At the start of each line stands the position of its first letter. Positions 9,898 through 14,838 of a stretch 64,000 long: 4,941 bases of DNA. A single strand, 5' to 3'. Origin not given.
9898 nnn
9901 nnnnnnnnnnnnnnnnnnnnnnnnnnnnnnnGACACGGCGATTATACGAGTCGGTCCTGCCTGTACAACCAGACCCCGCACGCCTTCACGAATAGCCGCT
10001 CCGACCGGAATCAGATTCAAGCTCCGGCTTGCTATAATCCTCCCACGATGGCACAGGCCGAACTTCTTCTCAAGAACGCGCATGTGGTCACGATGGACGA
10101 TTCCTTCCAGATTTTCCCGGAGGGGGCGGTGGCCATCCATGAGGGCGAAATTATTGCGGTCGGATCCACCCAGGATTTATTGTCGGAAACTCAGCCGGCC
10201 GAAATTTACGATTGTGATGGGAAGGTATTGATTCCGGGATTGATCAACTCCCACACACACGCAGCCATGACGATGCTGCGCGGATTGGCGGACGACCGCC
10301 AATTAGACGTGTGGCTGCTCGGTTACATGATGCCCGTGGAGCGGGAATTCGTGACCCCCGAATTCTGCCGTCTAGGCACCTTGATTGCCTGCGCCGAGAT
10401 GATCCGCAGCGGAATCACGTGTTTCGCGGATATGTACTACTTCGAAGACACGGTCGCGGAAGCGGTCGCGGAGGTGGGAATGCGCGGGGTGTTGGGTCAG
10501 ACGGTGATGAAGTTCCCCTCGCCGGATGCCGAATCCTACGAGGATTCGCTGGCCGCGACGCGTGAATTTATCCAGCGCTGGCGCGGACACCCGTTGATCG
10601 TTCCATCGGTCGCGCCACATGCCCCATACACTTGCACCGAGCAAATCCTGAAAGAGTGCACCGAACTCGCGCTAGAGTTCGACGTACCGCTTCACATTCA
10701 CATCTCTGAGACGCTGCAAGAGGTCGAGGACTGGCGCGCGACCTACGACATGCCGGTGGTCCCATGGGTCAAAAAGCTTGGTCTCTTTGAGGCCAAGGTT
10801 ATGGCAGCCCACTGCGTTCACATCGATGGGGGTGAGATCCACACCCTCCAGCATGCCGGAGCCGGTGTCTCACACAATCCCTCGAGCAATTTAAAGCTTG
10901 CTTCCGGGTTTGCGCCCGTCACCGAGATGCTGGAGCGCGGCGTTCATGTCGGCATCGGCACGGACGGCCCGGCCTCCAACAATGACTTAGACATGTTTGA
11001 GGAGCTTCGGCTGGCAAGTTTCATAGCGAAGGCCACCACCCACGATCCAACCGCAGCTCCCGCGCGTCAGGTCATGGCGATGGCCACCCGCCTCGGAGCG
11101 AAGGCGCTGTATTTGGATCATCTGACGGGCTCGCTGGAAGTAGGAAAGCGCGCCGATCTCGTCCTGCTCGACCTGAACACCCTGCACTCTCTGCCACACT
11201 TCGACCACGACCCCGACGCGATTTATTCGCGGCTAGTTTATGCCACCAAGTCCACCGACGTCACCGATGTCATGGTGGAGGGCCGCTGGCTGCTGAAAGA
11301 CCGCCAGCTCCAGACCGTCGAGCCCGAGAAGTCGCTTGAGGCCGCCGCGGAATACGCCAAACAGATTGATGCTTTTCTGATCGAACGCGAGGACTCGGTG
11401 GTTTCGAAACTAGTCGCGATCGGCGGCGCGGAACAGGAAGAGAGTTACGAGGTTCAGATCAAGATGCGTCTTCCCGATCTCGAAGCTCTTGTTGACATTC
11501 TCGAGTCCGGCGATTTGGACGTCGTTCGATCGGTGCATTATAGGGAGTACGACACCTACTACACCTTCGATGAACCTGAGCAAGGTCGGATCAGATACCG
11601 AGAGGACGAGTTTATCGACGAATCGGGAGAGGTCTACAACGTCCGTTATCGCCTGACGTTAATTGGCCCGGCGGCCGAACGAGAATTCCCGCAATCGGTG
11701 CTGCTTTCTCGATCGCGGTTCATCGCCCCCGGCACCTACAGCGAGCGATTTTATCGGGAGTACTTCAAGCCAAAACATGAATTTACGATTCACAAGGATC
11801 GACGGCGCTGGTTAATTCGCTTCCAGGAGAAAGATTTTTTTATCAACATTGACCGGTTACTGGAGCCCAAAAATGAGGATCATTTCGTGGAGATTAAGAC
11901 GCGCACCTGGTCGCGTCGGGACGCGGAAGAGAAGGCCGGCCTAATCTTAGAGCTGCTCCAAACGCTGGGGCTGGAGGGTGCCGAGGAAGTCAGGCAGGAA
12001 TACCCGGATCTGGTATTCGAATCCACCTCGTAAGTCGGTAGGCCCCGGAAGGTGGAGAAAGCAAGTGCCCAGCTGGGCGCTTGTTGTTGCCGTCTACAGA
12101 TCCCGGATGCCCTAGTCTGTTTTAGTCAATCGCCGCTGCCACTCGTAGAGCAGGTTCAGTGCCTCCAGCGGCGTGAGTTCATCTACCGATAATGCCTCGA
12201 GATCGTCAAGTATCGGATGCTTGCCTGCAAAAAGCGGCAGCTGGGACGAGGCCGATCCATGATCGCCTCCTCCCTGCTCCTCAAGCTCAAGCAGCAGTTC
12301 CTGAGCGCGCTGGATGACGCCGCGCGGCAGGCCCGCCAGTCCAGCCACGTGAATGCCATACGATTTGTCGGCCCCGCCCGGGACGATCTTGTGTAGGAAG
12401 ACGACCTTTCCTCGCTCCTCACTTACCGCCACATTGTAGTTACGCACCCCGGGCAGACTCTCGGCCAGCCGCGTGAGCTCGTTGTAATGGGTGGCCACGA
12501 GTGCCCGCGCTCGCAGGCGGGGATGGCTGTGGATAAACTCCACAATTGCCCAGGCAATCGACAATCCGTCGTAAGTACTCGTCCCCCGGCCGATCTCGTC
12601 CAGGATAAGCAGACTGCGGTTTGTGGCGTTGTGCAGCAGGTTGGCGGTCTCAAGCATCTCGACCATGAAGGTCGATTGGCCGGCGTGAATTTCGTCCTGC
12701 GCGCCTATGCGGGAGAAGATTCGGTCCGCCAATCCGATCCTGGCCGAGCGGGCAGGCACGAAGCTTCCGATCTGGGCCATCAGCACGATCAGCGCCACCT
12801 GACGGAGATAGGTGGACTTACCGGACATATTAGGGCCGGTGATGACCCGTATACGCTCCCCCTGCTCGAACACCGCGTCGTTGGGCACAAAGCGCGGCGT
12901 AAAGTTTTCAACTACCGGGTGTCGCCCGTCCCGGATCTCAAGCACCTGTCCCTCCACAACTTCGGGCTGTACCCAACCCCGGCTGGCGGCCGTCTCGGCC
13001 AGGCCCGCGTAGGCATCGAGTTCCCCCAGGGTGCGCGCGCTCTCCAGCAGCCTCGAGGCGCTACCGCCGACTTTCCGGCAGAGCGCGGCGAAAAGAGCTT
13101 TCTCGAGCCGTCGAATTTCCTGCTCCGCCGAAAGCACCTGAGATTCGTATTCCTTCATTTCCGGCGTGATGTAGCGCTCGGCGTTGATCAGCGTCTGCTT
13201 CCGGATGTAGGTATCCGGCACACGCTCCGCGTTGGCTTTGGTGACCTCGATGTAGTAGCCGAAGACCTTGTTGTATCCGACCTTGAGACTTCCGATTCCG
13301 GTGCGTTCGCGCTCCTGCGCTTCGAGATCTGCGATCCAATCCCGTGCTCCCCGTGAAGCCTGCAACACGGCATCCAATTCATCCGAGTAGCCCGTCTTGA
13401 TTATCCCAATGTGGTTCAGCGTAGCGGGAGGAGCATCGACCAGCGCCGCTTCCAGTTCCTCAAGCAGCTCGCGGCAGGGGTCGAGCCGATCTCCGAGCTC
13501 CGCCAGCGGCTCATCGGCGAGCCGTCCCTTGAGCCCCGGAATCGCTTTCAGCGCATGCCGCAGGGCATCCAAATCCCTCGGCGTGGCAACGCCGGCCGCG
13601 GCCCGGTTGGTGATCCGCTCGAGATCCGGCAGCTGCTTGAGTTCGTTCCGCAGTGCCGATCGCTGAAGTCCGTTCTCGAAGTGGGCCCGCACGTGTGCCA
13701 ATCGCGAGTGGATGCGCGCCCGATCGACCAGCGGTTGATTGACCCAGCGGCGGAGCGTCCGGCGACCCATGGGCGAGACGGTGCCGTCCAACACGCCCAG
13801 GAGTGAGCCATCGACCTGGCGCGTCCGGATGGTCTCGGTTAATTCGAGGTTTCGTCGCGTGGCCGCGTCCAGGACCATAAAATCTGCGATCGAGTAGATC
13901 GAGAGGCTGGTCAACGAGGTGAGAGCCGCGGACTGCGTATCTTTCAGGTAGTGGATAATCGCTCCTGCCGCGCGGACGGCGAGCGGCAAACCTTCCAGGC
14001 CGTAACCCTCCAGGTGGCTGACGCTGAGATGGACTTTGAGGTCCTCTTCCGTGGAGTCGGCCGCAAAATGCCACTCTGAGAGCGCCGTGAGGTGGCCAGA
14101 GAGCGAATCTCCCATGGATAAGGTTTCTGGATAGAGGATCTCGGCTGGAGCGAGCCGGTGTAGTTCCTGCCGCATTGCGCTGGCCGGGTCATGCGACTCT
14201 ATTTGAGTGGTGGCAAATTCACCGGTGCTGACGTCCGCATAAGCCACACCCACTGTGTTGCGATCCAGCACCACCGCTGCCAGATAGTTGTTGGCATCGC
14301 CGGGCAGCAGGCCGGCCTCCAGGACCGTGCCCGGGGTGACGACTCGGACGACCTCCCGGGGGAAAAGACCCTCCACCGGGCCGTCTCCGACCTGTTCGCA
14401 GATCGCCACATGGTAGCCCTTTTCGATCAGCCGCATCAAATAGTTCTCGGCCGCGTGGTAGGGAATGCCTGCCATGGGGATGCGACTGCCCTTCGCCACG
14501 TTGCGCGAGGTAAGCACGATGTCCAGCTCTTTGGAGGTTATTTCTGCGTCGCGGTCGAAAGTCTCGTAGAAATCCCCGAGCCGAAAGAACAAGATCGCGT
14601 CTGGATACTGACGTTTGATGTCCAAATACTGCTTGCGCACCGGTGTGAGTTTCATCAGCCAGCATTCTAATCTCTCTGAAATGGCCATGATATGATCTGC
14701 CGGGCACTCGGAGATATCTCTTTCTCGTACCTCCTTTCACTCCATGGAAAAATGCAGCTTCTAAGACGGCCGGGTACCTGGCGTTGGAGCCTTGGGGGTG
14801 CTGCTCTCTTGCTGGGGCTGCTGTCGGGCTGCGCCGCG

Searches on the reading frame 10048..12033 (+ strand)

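Call 24: search_protein_families(library=ncbifam, proteins=[window:10048-12033:+], max_evalue=0.00001)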
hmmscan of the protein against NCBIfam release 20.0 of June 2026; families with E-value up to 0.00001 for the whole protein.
window:10048-12033:+ (661 aa): 37 families (the best 25 are shown)
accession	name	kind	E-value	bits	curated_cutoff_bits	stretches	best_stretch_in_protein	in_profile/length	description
NF006549.0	PRK09045.1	equivalog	6.8e-140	466.6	540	1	2-442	6-441/444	TRZ/ATZ family hydrolase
NF004701.0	PRK06038.1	equivalog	7.3e-130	433.5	609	1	3-441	3-427/432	N-ethylammeline chlorohydrolase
NF005557.0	PRK07228.1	equivalog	5.5e-112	374.7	522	1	5-441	2-438/445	5'-deoxyadenosine deaminase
NF006252.0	PRK08393.1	equivalog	2.6e-100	336.4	617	1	6-437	3-420/424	N-ethylammeline chlorohydrolase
NF004995.0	PRK06380.1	subfamily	8.1e-89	298.5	567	1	6-432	3-415/418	metal-dependent hydrolase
NF012037.0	PRK15493.1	equivalog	3.2e-88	296.4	779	1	10-439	7-432/435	bifunctional S-methyl-5'-thioadenosine deaminase/S-adenosylhomocysteine deaminase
NF005211.0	PRK06687.1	equivalog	1.1e-85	288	703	1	9-425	5-418/419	TRZ/ATZ family protein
NF006055.0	PRK08203.1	equivalog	8.7e-80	268.5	532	1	4-440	5-450/455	8-oxoguanine deaminase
NF005540.0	PRK07203.1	equivalog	1.3e-66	225.1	444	1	6-440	2-438/444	putative aminohydrolase SsnA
TIGR02967.1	guan_deamin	equivalog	4.4e-63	213.6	375.4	1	21-384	2-370/401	guanine deaminase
TIGR03314.1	Se_ssnA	subfamily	3e-62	210.9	455.5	1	6-440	1-437/441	putative selenium metabolism protein SsnA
NF006056.0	PRK08204.1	subfamily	3.3e-55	187.6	391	1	4-440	3-440/449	hypothetical protein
NF006679.0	PRK09228.1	subfamily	2.4e-53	181.4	351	1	14-382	20-393/433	guanine deaminase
NF009059.0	PRK12393.1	equivalog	1e-52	179.4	543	1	4-437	5-452/460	amidohydrolase family protein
NF006681.0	PRK09229.1-2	equivalog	1.4e-50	172.4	362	1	24-432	20-442/451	formimidoylglutamate deiminase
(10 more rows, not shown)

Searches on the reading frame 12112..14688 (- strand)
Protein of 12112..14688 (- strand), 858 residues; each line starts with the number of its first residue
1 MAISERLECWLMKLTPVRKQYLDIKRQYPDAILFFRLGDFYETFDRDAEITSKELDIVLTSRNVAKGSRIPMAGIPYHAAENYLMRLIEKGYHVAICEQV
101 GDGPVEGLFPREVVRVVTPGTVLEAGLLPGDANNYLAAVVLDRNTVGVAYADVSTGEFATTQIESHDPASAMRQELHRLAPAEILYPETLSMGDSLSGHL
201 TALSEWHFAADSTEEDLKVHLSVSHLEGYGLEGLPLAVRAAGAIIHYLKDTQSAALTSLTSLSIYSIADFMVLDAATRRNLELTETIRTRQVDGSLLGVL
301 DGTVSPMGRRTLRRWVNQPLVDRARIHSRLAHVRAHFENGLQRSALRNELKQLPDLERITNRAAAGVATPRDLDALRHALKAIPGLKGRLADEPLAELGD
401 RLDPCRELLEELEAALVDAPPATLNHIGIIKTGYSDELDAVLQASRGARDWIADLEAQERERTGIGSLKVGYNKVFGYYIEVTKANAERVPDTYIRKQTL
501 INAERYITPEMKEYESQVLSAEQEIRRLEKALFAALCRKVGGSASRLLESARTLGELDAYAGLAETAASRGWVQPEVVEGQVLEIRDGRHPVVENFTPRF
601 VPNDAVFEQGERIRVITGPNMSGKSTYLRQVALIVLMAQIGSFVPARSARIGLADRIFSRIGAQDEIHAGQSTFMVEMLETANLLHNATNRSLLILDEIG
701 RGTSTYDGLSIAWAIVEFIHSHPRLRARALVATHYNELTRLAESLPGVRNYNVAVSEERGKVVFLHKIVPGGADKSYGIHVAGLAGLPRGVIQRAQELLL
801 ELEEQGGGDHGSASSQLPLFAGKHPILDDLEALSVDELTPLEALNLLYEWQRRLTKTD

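Call 25: search_protein_families(library=ncbifam, proteins=[window:12112-14688:-], max_evalue=0.00001)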
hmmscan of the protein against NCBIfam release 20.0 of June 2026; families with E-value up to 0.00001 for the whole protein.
window:12112-14688:- (858 aa): 4 families
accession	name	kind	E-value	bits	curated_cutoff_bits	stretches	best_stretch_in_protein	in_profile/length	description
NF003810.1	PRK05399.1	equivalog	0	1039.3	480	1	14-803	1-793/793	DNA mismatch repair protein MutS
TIGR01070.1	mutS1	equivalog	1.1e-301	1003.2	641.7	1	14-851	1-839/840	DNA mismatch repair protein MutS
TIGR01069.2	mutS2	equivalog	1.2e-54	186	400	1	304-802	22-514/790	endonuclease MutS2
NF052383.1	ATPase_KamC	equivalog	8e-51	173.4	300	1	304-740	13-433/508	lysine 5,6-aminomutase reactivase ATPase KamC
